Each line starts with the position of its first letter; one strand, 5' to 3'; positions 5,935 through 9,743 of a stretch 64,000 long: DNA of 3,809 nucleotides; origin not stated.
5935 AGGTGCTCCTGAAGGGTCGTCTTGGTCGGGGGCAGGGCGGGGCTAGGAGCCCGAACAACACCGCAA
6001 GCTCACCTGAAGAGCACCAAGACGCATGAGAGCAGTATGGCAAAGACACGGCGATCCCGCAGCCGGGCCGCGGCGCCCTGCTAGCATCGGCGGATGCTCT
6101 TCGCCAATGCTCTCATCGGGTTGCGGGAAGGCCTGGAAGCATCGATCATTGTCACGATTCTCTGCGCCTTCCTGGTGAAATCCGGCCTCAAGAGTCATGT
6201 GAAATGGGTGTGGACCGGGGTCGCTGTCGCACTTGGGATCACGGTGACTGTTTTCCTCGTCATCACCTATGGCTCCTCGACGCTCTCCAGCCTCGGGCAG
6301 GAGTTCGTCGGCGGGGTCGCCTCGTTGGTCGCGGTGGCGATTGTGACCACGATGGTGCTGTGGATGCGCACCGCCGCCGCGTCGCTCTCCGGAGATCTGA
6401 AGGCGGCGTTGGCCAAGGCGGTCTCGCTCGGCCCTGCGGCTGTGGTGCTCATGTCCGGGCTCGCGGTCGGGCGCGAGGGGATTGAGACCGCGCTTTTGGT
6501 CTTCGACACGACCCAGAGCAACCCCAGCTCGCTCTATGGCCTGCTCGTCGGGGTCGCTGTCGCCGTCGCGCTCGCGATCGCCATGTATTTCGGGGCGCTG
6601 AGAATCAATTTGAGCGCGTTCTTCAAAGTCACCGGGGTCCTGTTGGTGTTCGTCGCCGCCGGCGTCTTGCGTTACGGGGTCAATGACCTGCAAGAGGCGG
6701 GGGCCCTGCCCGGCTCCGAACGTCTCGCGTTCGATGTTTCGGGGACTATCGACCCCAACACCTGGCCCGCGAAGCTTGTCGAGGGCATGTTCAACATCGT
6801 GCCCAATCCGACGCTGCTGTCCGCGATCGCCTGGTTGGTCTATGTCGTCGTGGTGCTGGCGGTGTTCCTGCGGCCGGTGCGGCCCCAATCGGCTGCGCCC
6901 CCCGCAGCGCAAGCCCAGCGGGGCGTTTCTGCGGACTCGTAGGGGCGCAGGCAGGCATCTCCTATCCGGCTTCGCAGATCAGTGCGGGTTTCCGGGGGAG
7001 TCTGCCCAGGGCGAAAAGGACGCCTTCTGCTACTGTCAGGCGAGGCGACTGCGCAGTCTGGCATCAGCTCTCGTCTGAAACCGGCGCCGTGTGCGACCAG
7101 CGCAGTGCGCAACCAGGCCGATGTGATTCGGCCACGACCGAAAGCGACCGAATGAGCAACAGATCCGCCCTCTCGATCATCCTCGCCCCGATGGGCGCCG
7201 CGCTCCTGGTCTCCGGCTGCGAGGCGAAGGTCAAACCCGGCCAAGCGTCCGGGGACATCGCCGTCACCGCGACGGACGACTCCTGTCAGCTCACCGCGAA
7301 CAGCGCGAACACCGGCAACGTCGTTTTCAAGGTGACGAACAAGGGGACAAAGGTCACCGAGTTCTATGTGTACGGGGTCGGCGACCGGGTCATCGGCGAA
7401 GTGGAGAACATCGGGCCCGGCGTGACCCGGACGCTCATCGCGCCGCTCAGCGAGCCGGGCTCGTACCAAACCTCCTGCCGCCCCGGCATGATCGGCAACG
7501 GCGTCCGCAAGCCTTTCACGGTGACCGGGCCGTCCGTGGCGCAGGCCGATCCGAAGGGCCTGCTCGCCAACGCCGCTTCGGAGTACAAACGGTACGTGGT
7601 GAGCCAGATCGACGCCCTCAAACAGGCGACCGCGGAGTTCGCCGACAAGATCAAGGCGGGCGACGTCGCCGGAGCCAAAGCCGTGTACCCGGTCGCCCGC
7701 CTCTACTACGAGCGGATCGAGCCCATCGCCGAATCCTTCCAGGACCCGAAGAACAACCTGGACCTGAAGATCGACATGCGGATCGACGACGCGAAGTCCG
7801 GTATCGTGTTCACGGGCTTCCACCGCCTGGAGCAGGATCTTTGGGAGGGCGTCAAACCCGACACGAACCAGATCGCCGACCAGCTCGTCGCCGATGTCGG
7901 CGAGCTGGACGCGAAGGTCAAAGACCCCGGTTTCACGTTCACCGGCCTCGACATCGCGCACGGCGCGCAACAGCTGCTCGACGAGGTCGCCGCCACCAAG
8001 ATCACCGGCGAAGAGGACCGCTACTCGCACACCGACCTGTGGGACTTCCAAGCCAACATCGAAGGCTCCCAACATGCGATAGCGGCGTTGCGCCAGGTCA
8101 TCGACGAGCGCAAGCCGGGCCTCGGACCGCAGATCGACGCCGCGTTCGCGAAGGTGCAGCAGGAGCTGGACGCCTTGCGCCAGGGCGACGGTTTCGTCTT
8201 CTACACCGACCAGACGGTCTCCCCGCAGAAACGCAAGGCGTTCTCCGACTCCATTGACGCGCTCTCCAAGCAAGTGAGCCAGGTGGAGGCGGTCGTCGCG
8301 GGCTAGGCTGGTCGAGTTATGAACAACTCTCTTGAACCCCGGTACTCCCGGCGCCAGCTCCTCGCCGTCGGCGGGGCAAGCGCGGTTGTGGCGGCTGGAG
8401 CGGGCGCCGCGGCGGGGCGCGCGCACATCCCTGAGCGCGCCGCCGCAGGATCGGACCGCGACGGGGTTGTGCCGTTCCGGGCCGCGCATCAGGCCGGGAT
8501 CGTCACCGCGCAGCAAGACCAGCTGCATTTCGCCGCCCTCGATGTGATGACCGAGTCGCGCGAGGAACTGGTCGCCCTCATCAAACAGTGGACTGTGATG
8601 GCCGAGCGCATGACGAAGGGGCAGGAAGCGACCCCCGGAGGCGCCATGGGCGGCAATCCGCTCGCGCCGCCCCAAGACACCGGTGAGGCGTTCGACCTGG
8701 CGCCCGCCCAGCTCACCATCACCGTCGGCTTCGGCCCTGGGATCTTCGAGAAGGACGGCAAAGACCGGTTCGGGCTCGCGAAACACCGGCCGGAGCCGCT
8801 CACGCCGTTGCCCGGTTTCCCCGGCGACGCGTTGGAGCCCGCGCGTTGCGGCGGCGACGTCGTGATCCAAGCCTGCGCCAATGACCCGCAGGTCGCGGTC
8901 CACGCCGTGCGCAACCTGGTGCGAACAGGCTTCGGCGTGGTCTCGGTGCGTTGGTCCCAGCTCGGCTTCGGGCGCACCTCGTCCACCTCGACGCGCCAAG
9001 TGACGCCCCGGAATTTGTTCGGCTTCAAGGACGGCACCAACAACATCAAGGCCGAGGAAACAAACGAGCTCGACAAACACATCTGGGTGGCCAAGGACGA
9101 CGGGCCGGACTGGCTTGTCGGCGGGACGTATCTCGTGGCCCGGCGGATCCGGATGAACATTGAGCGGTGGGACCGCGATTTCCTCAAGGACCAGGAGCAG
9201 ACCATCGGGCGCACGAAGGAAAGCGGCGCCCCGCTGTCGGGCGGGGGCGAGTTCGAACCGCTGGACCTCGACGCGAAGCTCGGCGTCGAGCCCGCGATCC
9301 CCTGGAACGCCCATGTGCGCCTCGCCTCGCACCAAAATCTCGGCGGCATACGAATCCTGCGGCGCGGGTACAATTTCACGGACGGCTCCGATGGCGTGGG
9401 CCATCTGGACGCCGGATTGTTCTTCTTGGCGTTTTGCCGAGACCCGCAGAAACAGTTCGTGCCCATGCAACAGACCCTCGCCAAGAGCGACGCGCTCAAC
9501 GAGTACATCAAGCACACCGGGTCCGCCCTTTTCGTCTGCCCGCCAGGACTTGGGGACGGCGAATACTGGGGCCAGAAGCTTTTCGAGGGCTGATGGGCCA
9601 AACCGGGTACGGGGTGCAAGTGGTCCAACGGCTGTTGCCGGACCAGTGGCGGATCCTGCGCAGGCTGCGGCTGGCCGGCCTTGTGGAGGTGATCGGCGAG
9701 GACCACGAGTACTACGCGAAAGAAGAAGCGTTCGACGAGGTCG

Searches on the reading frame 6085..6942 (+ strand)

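Call 53: search_protein_families(library=pfam, proteins=[window:6085-6942:+], max_evalue=0.0001)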
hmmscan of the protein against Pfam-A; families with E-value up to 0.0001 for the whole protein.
window:6085-6942:+ (285 aa): 1 family
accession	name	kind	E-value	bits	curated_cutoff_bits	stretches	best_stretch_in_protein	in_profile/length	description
PF03239.20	FTR1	-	1.9e-50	172.2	25.3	1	5-263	1-273/284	Iron permease FTR1 family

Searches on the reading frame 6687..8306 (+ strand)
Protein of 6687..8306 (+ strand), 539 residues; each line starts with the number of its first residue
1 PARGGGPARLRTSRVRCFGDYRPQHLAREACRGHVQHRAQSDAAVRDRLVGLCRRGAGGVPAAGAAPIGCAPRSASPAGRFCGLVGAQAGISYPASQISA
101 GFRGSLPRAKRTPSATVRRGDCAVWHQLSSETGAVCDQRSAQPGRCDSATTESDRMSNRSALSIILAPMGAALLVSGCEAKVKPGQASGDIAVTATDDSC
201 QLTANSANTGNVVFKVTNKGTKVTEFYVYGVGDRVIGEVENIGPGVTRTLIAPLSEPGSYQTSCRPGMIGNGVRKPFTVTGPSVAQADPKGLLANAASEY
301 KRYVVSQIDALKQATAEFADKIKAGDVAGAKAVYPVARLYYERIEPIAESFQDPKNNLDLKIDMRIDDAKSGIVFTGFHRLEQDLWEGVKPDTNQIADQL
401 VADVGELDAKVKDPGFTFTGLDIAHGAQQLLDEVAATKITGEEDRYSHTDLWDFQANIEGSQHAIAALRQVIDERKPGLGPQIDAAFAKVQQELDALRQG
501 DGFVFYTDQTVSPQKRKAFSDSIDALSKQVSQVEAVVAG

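Call 53: search_protein_families(library=pfam, proteins=[window:6687-8306:+], max_evalue=0.0001)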
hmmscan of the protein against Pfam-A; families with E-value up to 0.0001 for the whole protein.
window:6687-8306:+ (539 aa): 2 families
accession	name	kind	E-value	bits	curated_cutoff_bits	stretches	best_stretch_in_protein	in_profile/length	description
PF09375.15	Peptidase_M75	-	3.8e-36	125.6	23.5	1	298-532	3-287/288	Imelysin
PF13473.12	Cupredoxin_1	-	2.9e-07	30.9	27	1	183-268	15-96/104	Cupredoxin-like domain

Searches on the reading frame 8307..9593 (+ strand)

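Call 53: search_protein_families(library=pfam, proteins=[window:8307-9593:+], max_evalue=0.0001)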
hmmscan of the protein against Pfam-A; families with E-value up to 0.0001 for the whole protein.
window:8307-9593:+ (428 aa): 2 families
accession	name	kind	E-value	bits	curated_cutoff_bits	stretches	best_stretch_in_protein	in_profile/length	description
PF20628.3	Dyp_perox_C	-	1.7e-50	171.5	20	1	233-414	1-164/166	Dyp-type peroxidase, C-terminal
PF04261.18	Dyp_perox_N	-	1.2e-40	139.3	20.4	1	62-221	1-145/146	Dyp-type peroxidase, N-terminal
